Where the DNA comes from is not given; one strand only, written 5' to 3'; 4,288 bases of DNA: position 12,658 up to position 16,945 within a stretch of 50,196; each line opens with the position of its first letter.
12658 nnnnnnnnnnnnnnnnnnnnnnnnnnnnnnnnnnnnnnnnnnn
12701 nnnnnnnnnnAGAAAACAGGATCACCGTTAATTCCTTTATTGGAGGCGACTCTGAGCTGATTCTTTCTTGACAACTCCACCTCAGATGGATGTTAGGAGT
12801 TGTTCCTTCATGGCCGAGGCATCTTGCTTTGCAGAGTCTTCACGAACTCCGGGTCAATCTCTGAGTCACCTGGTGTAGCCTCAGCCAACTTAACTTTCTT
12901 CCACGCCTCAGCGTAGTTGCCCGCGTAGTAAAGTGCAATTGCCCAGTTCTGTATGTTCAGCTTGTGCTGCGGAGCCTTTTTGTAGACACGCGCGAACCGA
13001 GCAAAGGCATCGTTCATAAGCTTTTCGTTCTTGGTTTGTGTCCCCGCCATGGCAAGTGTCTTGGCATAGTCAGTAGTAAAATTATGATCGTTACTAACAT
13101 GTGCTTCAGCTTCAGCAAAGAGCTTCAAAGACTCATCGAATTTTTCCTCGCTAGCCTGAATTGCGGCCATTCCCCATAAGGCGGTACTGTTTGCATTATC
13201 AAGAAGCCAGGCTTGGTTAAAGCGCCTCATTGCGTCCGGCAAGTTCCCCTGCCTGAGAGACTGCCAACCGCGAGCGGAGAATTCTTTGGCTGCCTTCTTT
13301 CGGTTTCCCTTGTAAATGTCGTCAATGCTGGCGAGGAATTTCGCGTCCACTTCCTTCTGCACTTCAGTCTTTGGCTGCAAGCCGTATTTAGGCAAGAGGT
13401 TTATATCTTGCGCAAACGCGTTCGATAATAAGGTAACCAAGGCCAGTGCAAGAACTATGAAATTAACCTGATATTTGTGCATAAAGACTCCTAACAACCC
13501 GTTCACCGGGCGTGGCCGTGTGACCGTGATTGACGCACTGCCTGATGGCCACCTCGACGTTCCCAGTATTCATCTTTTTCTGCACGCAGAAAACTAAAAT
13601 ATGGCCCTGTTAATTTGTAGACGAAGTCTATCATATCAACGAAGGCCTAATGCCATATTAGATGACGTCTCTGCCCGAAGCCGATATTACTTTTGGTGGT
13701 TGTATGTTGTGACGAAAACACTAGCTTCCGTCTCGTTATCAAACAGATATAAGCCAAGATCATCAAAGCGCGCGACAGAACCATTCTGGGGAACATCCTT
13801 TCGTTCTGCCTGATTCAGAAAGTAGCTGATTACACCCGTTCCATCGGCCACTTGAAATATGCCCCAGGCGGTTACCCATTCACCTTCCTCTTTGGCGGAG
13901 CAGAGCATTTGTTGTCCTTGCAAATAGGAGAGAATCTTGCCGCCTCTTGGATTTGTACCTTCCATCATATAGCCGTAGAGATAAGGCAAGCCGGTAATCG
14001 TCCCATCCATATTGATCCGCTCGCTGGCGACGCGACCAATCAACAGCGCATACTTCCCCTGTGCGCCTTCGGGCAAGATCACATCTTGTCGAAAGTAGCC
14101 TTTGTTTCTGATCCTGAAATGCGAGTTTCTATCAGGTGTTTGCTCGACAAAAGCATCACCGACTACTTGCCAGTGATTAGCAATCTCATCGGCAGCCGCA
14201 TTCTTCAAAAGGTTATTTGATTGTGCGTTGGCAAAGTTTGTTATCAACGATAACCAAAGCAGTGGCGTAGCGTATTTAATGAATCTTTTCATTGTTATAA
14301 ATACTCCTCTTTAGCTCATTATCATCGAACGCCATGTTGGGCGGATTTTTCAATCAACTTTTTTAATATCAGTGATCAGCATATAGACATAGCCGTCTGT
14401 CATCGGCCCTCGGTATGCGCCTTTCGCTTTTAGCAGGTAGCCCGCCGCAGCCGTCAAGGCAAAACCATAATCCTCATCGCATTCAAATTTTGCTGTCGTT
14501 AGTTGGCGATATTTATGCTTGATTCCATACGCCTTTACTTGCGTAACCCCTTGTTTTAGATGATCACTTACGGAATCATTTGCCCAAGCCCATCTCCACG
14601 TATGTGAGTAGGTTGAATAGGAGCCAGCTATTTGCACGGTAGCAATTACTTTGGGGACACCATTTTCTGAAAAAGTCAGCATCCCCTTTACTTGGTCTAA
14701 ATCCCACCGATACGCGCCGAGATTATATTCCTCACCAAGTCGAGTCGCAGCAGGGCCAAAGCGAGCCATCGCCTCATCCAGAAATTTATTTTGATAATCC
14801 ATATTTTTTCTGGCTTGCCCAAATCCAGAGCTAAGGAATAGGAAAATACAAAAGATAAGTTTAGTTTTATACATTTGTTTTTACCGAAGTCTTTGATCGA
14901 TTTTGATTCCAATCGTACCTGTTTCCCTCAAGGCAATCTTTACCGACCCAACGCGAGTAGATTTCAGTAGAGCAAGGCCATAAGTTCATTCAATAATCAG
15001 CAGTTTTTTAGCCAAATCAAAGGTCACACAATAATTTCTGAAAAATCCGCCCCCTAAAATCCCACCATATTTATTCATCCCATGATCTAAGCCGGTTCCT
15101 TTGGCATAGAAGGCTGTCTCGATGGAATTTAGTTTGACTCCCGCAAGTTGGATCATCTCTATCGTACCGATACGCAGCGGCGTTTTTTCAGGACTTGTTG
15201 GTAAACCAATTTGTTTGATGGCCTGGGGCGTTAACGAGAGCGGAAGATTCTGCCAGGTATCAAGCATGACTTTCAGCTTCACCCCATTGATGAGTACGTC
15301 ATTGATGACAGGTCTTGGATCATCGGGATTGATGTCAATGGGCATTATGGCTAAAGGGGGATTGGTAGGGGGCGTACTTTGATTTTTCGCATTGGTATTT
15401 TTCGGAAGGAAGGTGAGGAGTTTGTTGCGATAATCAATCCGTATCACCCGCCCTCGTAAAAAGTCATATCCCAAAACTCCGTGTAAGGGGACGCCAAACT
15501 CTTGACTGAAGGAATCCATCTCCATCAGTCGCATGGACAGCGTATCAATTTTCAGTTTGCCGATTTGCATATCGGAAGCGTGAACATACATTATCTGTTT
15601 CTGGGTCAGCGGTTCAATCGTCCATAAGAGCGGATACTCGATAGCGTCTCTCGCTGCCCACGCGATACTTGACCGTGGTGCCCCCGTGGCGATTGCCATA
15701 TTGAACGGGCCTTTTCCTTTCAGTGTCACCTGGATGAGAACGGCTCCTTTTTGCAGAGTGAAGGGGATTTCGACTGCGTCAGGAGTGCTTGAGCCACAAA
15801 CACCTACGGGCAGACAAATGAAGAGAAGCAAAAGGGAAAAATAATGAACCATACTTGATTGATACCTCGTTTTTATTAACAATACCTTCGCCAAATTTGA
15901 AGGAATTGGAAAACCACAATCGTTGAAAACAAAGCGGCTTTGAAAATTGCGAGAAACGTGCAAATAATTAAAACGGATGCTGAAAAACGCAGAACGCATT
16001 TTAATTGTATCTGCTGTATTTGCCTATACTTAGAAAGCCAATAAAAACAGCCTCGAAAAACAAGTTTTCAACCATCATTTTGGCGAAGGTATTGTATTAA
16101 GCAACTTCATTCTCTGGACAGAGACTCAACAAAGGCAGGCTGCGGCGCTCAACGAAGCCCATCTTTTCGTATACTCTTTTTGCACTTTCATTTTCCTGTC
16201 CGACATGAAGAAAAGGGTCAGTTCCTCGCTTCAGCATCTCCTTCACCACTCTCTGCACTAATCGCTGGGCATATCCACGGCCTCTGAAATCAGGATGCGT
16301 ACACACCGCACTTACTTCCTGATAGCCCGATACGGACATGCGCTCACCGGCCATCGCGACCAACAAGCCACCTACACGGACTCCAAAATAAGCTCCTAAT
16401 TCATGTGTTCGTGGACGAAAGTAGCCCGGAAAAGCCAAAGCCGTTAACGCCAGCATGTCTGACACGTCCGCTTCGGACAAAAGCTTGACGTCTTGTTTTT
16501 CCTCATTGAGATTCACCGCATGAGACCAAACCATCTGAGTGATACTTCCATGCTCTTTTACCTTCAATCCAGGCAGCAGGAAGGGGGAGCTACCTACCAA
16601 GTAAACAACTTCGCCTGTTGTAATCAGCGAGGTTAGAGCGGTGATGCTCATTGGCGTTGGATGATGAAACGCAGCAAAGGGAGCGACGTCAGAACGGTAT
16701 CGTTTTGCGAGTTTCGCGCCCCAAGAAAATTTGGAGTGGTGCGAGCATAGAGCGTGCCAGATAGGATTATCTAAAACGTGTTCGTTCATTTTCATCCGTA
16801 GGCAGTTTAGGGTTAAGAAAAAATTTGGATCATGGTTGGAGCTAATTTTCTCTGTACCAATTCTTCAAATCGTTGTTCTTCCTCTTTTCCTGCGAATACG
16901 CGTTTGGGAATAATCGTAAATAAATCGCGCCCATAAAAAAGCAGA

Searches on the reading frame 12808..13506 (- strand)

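Call 16: search_protein_families(library=pfam, proteins=[window:12808-13506:-])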
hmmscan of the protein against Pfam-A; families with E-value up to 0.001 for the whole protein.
window:12808-13506:- (232 aa): 2 families
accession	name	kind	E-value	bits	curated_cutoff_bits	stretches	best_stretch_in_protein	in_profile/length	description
PF14559.12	TPR_19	-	6.4e-06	26.8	25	1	84-139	2-57/68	Tetratricopeptide repeat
PF07719.23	TPR_2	-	5.7e-05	23.4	27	0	74-99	2-27/34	Tetratricopeptide repeat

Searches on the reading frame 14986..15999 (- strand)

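Call 56: search_protein_families(library=pfam, proteins=[window:14986-15999:-], max_evalue=0.00001)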
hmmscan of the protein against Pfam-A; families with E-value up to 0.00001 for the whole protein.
window:14986-15999:- (337 aa): 1 family
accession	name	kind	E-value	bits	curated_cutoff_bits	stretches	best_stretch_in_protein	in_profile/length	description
PF13650.11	Asp_protease_2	-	3.2e-06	28.2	24.3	0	89-180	1-90/90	Aspartyl protease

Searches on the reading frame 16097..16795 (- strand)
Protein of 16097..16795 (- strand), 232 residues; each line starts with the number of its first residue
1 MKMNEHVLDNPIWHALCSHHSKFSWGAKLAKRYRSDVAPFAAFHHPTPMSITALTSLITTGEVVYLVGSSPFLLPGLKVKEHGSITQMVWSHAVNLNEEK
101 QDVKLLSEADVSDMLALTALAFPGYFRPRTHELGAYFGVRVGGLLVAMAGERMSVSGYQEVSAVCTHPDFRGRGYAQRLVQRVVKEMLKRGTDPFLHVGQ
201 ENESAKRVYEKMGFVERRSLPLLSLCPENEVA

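Call 56: search_protein_families(library=pfam, proteins=[window:16097-16795:-], max_evalue=0.00001)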
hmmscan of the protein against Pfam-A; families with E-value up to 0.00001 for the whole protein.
window:16097-16795:- (232 aa): 6 families
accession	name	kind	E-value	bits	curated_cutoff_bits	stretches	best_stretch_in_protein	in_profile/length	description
PF08445.16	FR47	-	1.6e-18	66.9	22.1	1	138-217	3-80/86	FR47-like protein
PF00583.31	Acetyltransf_1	-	1.6e-13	51.4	20.7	1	134-214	33-116/116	Acetyltransferase (GNAT) family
PF13508.13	Acetyltransf_7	-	1.7e-10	41.6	27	1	141-216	10-84/84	Acetyltransferase (GNAT) domain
PF13673.13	Acetyltransf_10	-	7.6e-09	36.1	23.6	1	138-216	35-109/128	Acetyltransferase (GNAT) domain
PF13527.13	Acetyltransf_9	-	5.7e-07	30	25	1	134-214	41-124/127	Acetyltransferase (GNAT) domain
PF12746.13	GNAT_acetyltran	-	6.3e-07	29.7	26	1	141-218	164-238/243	GNAT acetyltransferase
